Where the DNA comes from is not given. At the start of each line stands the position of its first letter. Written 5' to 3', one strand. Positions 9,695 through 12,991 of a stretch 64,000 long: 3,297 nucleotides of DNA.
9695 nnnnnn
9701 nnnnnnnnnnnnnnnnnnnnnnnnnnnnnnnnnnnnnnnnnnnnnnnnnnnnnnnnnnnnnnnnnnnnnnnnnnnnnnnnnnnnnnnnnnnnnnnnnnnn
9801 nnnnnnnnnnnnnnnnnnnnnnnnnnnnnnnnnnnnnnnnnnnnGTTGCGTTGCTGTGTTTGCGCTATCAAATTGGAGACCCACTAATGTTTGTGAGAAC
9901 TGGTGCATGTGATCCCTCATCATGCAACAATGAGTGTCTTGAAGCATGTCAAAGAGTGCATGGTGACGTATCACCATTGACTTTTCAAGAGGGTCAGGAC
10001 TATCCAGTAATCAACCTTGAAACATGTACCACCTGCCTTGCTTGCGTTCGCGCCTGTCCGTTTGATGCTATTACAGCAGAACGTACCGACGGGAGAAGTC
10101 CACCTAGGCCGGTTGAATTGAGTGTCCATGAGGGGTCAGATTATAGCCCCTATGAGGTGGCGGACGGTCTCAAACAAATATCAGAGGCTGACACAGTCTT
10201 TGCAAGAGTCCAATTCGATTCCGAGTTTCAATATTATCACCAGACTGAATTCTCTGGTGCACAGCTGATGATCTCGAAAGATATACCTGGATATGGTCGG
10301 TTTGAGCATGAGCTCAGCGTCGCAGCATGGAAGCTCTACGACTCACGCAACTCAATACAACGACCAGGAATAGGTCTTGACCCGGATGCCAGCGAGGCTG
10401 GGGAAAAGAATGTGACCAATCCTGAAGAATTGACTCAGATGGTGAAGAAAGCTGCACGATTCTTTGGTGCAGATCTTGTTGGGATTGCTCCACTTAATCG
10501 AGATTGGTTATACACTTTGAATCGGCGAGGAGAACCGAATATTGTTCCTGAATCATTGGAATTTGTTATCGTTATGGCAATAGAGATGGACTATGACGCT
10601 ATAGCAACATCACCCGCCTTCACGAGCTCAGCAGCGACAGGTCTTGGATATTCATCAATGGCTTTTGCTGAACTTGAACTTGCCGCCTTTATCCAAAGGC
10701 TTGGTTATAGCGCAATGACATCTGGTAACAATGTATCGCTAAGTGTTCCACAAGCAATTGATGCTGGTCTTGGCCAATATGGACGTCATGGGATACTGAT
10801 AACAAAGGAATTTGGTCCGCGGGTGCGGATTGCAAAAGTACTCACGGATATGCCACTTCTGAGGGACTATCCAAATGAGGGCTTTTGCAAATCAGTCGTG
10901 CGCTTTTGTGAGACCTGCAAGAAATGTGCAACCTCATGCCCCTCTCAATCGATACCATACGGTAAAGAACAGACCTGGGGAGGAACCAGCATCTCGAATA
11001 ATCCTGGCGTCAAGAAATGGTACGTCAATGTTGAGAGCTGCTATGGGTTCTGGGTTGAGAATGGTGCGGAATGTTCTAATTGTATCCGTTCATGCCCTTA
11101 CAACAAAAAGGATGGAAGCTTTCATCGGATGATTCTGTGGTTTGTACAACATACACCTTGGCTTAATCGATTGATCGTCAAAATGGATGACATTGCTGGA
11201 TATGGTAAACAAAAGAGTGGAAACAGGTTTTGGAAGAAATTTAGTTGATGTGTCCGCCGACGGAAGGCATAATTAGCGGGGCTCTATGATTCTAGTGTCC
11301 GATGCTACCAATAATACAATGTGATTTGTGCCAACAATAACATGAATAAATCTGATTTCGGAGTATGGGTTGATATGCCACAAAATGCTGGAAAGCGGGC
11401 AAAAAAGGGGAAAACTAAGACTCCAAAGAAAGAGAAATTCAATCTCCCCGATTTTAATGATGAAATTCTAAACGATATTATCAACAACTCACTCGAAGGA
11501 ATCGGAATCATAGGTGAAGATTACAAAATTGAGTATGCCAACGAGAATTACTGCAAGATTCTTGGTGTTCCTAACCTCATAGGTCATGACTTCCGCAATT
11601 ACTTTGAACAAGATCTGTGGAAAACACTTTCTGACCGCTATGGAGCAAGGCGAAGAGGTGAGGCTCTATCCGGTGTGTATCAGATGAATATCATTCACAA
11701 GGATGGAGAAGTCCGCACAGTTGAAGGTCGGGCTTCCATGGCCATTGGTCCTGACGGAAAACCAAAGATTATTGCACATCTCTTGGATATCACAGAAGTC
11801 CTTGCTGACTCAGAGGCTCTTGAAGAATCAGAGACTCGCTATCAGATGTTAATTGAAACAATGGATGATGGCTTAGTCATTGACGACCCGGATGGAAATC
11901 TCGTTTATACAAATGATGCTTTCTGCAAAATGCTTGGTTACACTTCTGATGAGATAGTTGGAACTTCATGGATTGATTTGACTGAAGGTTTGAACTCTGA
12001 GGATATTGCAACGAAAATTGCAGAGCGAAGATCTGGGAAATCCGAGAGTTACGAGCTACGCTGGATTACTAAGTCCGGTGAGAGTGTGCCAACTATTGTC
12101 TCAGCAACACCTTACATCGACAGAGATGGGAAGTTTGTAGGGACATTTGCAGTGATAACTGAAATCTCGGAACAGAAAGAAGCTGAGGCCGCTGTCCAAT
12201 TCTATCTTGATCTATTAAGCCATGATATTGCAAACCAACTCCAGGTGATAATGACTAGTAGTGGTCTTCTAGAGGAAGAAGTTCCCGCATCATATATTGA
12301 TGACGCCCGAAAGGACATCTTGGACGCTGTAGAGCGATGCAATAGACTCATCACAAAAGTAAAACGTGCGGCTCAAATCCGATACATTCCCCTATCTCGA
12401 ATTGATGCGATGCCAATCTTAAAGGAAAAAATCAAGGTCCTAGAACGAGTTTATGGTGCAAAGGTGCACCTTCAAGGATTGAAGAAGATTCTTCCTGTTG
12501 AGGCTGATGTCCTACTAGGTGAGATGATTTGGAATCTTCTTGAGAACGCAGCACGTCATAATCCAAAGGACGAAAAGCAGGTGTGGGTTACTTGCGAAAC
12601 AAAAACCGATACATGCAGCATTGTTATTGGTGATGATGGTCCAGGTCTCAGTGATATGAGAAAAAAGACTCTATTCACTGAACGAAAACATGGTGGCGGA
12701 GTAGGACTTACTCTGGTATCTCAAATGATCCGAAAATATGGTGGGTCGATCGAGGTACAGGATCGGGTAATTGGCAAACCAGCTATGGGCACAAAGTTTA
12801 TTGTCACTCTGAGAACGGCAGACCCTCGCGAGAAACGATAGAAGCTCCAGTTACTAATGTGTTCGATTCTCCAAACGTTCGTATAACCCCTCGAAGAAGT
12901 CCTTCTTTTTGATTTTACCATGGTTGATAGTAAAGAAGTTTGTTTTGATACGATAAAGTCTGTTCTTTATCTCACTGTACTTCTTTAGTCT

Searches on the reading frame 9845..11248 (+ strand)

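Call 84: search_protein_families(library=pfam, proteins=[window:9845-11248:+], max_evalue=0.00001)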
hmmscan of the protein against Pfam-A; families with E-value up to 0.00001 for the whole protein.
window:9845-11248:+ (467 aa): 5 families
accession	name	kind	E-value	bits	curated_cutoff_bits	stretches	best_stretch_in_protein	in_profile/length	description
PF12838.12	Fer4_7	-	1.9e-12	47.9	27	1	355-420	2-51/52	4Fe-4S dicluster domain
PF13484.11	Fer4_16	-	1e-09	39.5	30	1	355-420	2-66/66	4Fe-4S double cluster binding domain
PF00037.32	Fer4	-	1.8e-07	31.1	21.1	1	54-77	1-24/24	4Fe-4S binding domain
PF13237.11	Fer4_10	-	2.1e-06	28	25.5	0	54-82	2-31/53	4Fe-4S dicluster domain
PF12837.12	Fer4_6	-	7.5e-06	26.1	25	0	54-76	2-24/24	4Fe-4S binding domain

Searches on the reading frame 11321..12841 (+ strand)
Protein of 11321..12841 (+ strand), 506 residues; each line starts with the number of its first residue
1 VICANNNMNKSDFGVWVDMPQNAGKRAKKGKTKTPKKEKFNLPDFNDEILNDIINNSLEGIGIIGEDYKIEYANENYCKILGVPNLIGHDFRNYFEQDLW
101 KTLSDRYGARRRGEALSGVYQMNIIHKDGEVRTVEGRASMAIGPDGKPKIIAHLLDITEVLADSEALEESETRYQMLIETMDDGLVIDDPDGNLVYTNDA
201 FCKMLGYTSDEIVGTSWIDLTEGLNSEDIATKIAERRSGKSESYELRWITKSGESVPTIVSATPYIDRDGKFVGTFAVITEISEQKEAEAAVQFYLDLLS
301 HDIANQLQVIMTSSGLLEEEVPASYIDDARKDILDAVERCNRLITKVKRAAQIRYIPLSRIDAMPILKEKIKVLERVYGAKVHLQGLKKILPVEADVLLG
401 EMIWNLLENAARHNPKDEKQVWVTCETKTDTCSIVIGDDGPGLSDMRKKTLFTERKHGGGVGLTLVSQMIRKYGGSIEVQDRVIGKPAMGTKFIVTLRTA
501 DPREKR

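Call 84: search_protein_families(library=pfam, proteins=[window:11321-12841:+], max_evalue=0.00001)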
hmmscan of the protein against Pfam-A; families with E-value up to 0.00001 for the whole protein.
window:11321-12841:+ (506 aa): 8 families
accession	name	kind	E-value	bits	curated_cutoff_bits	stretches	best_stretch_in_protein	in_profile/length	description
PF13426.13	PAS_9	-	3.2e-25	88.8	27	1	182-284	1-103/103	PAS domain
PF00989.32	PAS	-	1.7e-17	63.9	22.6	1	173-279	2-110/113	PAS fold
PF08448.16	PAS_4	-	5.1e-17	62.5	23.1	1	180-286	3-109/110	PAS fold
PF02518.31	HATPase_c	-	1.1e-16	61.6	26.4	1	398-499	5-109/111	Histidine kinase-, DNA gyrase B-, and HSP90-like ATPase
PF13188.13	PAS_8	-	3.1e-16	59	21.8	1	173-225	2-51/65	PAS domain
PF08447.18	PAS_3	-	3e-15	56.7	25.6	1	195-273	2-83/89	PAS fold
PF12860.13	PAS_7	-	1.3e-06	29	27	0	178-227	1-51/115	PAS fold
PF13581.12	HATPase_c_2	-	6.6e-06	26.6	27.4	0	396-473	33-112/127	Histidine kinase-like ATPase domain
